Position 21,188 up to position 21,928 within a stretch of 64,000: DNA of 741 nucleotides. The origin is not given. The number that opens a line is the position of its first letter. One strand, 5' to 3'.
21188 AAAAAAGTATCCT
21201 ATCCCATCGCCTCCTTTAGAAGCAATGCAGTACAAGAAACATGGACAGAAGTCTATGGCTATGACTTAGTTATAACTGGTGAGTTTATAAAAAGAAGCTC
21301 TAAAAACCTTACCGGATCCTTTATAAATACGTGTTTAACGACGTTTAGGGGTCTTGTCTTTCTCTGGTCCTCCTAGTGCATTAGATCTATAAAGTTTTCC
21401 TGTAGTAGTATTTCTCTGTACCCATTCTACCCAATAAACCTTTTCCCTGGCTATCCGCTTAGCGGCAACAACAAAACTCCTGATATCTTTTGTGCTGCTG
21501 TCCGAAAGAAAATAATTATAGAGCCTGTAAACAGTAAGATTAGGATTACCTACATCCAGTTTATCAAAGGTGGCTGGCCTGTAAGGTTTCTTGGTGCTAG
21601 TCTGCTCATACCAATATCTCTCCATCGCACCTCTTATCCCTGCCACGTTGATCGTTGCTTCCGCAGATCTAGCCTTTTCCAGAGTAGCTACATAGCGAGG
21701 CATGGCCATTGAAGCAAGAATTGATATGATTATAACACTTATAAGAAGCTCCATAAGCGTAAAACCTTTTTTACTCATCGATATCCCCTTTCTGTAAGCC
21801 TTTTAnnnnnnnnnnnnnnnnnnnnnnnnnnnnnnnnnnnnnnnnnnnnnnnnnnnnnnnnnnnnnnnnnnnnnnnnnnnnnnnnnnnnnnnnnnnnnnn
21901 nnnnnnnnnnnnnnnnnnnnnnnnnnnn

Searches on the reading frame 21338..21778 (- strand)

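Call 61: search_protein_families(library=pfam, proteins=[window:21338-21778:-], max_evalue=0.001)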
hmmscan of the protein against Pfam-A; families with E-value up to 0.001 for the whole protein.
window:21338-21778:- (147 aa): 1 family
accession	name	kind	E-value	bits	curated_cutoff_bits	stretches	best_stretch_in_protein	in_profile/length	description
PF07963.17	N_methyl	-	2.1e-07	30.6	21.2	1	2-26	3-27/27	Prokaryotic N-terminal methylation motif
